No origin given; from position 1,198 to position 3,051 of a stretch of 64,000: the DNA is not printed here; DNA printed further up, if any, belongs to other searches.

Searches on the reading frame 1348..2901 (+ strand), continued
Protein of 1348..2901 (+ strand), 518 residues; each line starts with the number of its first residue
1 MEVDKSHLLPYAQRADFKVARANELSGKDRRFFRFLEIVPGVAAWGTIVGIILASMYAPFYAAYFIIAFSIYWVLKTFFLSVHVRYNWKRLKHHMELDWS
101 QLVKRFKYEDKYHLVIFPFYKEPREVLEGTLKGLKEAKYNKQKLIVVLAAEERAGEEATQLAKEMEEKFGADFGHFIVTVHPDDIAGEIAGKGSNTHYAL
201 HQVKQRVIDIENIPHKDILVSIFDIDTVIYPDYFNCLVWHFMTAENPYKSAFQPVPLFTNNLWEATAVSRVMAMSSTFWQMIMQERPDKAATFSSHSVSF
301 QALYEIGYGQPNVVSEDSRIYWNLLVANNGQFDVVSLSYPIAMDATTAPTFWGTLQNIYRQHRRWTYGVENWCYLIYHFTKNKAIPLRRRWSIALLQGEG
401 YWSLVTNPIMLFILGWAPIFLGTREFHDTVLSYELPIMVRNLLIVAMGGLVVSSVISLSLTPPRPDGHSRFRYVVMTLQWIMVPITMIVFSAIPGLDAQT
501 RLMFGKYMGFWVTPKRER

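Call 62: find_encoding_contigs(protein=P0054, flank=2500, max_places=3)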
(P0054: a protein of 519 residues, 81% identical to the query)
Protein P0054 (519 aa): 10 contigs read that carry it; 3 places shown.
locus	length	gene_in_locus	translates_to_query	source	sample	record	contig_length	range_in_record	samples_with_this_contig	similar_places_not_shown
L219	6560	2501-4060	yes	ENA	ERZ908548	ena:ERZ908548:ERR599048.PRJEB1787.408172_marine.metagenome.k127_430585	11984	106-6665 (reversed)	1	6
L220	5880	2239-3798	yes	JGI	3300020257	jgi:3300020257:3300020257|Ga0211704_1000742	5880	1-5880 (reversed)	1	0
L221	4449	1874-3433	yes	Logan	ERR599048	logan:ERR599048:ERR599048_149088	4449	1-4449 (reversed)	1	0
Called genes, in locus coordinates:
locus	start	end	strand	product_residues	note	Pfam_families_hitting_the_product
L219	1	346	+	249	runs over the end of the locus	PF00318:Ribosomal_S2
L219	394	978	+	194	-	PF00889:EF_TS, PF25025:EF-Ts_N (weak)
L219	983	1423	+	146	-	-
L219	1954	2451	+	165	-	PF01243:PNPOx_N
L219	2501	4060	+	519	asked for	PF13632:Glyco_trans_2_3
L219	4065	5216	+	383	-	-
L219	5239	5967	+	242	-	PF01409:tRNA-synt_2d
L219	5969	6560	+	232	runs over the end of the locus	?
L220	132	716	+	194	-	PF00889:EF_TS, PF25025:EF-Ts_N (weak)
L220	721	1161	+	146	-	-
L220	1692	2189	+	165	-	PF01243:PNPOx_N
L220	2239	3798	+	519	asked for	PF13632:Glyco_trans_2_3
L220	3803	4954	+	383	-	-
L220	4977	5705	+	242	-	PF01409:tRNA-synt_2d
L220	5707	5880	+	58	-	?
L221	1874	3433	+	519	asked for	PF13632:Glyco_trans_2_3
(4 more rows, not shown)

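Call 63: find_encoding_contigs(protein=P0056, flank=2500, max_places=3)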
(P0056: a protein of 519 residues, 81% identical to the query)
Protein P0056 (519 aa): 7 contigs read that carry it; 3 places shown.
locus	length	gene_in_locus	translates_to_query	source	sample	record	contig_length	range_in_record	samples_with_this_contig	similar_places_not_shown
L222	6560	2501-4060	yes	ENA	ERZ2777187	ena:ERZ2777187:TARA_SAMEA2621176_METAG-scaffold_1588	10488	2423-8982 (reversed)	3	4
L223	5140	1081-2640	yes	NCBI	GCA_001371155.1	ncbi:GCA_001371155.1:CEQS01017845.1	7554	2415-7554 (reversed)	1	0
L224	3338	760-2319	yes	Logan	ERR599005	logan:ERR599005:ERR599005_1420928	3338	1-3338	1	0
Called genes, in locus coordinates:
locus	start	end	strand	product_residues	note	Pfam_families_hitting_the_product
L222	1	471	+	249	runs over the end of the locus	PF00318:Ribosomal_S2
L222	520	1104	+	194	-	PF25025:EF-Ts_N, PF00889:EF_TS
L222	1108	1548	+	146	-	-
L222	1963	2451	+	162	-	PF01243:PNPOx_N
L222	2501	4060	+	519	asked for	PF13632:Glyco_trans_2_3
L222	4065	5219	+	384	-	-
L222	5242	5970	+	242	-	PF01409:tRNA-synt_2d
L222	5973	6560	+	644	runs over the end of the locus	PF03483:B3_4, PF03484:B5, PF17759:tRNA_synthFbeta, PF03147:FDX-ACB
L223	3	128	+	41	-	?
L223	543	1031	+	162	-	PF01243:PNPOx_N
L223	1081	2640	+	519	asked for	PF13632:Glyco_trans_2_3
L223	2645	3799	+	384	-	-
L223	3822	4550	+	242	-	PF01409:tRNA-synt_2d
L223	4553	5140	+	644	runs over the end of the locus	PF03483:B3_4, PF03484:B5, PF17759:tRNA_synthFbeta, PF03147:FDX-ACB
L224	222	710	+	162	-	PF01243:PNPOx_N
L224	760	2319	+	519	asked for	PF13632:Glyco_trans_2_3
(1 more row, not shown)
